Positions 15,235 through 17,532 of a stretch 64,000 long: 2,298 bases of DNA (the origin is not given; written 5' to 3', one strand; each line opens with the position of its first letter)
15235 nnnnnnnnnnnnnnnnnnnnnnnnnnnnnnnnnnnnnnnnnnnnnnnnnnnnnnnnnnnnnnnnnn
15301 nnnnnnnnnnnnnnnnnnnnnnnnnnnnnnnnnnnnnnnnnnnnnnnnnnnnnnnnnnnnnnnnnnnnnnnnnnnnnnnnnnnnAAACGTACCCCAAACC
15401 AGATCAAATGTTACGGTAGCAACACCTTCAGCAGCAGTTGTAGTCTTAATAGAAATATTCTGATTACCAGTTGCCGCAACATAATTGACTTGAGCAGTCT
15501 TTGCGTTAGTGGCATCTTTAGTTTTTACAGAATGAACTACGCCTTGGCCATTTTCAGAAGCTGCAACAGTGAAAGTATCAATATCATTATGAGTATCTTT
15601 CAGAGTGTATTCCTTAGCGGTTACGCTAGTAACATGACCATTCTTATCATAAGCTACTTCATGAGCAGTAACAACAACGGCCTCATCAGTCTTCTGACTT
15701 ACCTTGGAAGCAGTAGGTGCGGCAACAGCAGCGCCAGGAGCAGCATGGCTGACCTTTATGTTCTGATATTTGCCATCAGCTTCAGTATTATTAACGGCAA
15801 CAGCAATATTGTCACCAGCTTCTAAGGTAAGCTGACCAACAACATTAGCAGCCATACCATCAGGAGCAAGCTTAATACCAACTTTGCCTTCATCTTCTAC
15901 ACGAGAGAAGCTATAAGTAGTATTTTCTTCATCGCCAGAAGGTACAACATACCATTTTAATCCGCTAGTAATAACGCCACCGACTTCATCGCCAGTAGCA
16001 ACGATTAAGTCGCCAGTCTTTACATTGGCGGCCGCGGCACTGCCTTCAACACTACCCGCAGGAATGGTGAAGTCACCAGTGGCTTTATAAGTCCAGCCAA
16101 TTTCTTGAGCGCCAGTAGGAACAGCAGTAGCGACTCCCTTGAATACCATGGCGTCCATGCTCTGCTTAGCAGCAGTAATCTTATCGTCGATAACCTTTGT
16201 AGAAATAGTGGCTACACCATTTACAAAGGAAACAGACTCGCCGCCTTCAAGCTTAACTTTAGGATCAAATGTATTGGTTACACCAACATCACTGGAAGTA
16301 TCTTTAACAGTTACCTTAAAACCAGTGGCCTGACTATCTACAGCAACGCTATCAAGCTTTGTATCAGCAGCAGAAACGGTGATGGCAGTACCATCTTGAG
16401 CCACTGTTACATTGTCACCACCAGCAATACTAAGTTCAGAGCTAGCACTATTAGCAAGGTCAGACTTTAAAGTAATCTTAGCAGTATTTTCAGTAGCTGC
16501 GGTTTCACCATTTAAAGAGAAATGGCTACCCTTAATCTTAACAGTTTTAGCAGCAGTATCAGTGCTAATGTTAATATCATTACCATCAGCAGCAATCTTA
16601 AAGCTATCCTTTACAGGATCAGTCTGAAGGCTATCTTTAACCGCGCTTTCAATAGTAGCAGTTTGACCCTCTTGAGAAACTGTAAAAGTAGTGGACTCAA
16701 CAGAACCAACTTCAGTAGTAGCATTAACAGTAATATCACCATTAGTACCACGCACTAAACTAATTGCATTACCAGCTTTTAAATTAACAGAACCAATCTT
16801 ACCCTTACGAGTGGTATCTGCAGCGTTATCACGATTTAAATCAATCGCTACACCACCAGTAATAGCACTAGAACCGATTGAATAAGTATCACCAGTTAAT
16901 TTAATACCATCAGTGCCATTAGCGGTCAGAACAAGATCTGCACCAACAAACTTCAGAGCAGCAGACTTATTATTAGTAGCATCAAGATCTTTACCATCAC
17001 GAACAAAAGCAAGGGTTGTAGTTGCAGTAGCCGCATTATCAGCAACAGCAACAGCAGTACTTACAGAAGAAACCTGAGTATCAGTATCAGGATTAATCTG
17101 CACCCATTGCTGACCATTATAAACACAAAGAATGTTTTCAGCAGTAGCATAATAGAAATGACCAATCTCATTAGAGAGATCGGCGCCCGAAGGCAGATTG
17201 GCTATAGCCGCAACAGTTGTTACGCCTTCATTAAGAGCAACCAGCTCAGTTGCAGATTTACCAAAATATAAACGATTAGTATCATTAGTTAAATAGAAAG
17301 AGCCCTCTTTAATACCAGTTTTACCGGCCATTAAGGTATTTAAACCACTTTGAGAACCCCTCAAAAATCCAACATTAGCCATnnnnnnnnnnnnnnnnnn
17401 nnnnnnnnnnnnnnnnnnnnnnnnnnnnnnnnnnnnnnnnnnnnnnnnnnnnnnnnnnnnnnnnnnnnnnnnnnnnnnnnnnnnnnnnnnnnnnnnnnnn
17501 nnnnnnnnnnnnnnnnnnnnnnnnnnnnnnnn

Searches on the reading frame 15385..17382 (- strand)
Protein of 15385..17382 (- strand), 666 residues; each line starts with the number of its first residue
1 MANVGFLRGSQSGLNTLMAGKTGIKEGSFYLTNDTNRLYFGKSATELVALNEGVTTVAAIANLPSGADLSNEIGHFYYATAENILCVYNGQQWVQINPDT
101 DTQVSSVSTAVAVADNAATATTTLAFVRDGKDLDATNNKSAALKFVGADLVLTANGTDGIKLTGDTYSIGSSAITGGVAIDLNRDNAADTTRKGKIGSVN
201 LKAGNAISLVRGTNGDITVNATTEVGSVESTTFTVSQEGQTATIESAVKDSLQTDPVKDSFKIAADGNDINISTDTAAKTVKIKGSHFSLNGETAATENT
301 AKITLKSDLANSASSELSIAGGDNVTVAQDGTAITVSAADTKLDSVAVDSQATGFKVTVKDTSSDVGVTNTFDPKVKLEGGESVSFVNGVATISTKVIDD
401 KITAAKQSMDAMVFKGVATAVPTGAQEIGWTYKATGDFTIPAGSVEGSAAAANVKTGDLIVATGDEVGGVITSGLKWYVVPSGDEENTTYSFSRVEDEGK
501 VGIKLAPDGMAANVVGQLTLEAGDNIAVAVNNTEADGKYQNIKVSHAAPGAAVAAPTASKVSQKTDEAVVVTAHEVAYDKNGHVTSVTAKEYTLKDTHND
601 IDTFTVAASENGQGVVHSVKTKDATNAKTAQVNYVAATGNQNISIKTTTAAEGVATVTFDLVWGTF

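Call 30: search_protein_families(library=phrogs, proteins=[window:15385-17382:-], max_evalue=0.001)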
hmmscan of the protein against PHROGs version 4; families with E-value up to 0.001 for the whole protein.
window:15385-17382:- (666 aa): 0 families

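Call 101: search_protein_families(library=ncbifam, proteins=[window:15385-17382:-], max_evalue=0.1)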
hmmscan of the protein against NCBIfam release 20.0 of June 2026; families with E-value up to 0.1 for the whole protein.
window:15385-17382:- (666 aa): 0 families

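Call 102: find_encoding_contigs(protein=window:15385-17382:-, flank=3000, max_places=3)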
Protein window:15385-17382:- (666 aa): 4 contigs read that carry it; 1 place shown.
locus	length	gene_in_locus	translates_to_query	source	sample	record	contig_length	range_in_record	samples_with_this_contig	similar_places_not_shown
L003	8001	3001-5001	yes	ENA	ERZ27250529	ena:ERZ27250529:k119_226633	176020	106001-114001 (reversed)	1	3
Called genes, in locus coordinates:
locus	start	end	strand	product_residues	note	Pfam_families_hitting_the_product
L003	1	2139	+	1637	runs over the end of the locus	-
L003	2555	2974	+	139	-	PF23991:DUF7310 (faint)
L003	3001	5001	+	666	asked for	-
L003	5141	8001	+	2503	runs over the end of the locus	-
